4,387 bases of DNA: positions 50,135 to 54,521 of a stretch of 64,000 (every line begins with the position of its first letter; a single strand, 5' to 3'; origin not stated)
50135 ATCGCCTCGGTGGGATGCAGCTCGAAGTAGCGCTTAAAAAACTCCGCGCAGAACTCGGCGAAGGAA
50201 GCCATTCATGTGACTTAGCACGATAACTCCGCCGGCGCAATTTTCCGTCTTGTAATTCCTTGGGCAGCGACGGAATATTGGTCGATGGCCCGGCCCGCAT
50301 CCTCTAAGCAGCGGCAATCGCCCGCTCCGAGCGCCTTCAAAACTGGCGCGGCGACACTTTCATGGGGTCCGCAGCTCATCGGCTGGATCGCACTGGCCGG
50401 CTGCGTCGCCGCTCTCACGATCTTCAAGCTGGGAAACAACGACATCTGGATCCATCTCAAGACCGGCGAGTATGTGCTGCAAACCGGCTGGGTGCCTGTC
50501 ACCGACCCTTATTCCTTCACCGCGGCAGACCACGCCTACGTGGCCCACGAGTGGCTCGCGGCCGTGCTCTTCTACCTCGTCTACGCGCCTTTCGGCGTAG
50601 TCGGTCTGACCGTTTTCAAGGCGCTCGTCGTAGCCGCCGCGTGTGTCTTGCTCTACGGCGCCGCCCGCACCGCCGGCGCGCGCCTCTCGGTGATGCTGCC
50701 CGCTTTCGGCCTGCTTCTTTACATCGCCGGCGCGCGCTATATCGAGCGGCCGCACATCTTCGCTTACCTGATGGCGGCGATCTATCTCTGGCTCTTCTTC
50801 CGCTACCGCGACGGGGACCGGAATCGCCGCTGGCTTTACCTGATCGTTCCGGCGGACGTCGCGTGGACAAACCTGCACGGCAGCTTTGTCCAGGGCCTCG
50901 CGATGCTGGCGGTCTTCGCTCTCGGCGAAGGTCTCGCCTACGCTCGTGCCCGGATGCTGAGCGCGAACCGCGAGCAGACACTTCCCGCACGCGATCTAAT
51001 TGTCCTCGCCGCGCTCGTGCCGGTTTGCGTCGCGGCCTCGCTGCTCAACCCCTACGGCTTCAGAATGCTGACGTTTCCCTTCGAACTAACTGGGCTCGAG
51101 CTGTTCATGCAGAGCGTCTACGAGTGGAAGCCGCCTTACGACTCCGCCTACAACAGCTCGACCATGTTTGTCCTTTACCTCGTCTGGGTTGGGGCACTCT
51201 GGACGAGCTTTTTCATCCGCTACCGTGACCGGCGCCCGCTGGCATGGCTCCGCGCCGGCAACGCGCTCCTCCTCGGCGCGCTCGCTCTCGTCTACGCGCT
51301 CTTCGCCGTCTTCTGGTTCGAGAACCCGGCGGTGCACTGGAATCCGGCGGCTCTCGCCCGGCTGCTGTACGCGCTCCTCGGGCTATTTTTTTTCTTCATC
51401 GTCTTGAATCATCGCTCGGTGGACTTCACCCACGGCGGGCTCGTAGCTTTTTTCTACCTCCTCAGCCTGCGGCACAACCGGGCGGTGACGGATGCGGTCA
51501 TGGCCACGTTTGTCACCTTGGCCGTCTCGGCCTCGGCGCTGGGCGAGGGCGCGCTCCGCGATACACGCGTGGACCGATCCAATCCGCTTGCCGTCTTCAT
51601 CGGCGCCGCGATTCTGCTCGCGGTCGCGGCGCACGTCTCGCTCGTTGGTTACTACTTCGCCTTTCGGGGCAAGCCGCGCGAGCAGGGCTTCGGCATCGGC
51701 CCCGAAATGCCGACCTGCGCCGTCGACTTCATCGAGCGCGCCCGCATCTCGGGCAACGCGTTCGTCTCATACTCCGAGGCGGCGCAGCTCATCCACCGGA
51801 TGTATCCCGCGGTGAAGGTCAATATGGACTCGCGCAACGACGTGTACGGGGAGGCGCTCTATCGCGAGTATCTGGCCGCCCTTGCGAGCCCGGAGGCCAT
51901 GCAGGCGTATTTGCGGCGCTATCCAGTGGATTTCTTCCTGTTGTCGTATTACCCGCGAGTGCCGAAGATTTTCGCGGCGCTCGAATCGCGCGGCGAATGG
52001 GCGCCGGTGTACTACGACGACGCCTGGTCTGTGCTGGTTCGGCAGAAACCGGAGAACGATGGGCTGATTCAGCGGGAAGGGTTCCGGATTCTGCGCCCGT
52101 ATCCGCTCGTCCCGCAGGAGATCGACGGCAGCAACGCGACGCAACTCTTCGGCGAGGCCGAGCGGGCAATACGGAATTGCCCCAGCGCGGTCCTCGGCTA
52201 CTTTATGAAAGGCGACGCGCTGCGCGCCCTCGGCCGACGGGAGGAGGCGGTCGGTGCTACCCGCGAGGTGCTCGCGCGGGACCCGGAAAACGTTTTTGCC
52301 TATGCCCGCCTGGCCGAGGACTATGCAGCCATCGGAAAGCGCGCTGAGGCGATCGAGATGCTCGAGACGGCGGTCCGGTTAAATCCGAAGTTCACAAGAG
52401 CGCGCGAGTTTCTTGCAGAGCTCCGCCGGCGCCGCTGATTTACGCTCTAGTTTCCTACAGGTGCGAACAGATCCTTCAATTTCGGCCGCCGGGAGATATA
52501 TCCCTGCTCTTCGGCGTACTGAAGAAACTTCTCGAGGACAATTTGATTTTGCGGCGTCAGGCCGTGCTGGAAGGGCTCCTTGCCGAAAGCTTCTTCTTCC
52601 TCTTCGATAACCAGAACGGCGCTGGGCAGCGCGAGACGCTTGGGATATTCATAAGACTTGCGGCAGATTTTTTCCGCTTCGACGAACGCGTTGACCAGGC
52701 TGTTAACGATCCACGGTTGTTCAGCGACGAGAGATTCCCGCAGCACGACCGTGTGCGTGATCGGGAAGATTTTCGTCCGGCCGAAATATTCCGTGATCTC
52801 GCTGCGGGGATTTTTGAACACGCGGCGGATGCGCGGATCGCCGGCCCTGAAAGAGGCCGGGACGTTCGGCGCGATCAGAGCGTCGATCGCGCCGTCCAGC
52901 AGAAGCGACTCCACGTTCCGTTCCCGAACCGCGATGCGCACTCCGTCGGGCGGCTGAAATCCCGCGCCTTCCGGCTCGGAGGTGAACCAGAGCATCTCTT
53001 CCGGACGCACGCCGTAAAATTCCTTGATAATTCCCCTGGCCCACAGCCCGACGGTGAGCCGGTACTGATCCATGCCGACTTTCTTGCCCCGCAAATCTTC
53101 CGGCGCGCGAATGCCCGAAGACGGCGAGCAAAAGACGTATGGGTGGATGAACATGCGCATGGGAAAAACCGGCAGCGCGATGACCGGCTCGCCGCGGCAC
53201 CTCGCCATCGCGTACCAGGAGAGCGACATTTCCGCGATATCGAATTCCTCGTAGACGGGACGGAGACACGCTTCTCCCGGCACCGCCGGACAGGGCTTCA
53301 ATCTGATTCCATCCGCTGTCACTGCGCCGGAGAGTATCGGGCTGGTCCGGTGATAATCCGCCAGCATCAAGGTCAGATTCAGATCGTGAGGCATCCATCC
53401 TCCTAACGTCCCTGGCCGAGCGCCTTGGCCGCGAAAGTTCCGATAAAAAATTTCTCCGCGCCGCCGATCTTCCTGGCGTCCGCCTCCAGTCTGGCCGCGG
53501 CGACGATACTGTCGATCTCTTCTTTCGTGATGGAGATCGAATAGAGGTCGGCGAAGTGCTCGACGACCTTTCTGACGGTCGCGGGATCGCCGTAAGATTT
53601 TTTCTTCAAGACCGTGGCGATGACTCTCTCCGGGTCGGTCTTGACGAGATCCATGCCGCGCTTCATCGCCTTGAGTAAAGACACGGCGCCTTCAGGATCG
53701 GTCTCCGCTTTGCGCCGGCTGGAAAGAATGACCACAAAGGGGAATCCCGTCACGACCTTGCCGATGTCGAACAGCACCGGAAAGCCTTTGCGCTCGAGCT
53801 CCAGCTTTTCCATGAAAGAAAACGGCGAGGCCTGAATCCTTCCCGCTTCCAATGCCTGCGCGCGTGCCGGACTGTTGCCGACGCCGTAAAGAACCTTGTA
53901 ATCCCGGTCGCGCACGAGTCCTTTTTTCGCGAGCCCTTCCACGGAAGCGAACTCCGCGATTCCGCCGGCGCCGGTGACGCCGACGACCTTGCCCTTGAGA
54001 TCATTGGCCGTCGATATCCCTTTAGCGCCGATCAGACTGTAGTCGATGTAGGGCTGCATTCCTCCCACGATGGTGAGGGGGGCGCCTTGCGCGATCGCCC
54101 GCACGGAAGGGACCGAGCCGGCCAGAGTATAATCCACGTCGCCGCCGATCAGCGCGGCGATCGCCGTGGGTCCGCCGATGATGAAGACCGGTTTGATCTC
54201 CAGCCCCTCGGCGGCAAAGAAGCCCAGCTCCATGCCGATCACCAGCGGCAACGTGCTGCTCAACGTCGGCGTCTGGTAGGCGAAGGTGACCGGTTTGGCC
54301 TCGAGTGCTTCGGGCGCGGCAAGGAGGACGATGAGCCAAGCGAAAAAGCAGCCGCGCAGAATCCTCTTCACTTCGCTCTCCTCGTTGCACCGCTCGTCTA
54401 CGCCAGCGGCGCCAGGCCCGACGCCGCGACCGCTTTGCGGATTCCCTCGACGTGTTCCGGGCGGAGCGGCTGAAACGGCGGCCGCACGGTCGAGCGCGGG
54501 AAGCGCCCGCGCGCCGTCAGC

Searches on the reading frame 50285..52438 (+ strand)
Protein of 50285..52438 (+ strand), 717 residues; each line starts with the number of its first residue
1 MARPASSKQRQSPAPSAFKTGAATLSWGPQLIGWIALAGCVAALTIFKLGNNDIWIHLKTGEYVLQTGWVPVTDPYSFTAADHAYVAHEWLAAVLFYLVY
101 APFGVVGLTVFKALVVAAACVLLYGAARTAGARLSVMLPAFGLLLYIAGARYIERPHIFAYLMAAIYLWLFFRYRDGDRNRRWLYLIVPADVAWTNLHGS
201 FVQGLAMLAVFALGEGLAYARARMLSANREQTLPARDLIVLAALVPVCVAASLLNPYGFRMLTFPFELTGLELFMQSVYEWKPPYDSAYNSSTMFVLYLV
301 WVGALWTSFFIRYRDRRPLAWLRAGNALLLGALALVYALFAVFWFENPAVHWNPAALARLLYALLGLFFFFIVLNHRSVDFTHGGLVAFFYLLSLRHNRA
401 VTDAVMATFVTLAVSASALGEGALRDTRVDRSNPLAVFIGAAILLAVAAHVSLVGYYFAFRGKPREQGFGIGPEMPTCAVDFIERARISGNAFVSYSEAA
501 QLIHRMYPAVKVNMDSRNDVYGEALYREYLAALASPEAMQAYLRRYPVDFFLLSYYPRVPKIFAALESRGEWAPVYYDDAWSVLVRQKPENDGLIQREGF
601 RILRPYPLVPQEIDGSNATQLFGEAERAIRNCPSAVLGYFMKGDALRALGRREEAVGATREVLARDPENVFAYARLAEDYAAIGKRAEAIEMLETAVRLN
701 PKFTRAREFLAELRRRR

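Call 66: search_protein_families(library=pfam, proteins=[window:50285-52438:+], max_evalue=0.001)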
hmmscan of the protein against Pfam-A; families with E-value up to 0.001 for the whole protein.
window:50285-52438:+ (717 aa): 9 families
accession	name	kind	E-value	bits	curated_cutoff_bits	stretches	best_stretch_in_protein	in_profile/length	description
PF07719.23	TPR_2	-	6.2e-11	42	27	0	671-702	2-33/34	Tetratricopeptide repeat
PF00515.34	TPR_1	-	1.4e-07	31.5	27.8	0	672-703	3-34/34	Tetratricopeptide repeat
PF13428.12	TPR_14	-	4.7e-07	30.3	23.5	1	672-713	3-44/44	Tetratricopeptide repeat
PF13181.12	TPR_8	-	1.1e-06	28.7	25.7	0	672-702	3-33/34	Tetratricopeptide repeat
PF14559.12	TPR_19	-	9.9e-06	26.2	25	1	647-713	2-68/68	Tetratricopeptide repeat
PF13414.12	TPR_11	-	0.00015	21.8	26.8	0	643-681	1-39/42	TPR repeat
PF13176.12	TPR_7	-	0.00034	20.9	27.9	0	672-701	1-32/36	Tetratricopeptide repeat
PF13431.12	TPR_17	-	0.00039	20.9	24.4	0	626-655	3-32/34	Tetratricopeptide repeat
PF13424.12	TPR_12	-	0.00041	20.9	30.1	0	639-699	13-74/77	Tetratricopeptide repeat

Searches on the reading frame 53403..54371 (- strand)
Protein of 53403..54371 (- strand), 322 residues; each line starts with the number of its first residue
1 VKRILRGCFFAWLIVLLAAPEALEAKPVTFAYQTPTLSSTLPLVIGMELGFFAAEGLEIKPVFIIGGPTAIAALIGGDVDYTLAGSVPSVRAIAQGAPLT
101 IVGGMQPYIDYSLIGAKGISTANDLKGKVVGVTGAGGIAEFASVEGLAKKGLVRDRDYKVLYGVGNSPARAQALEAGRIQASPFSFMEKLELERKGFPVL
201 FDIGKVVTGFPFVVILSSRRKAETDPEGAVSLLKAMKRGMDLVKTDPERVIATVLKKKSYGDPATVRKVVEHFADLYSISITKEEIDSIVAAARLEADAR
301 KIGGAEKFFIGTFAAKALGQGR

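Call 66: search_protein_families(library=pfam, proteins=[window:53403-54371:-], max_evalue=0.001)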
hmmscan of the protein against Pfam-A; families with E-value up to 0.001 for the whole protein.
window:53403-54371:- (322 aa): 2 families
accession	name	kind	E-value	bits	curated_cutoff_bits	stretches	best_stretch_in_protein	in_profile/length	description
PF09084.16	NMT1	-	2.3e-17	64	20.5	1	41-249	5-215/216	NMT1/THI5 like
PF13379.11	NMT1_2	-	8.8e-08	32.7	24.7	1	24-246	4-240/252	NMT1-like family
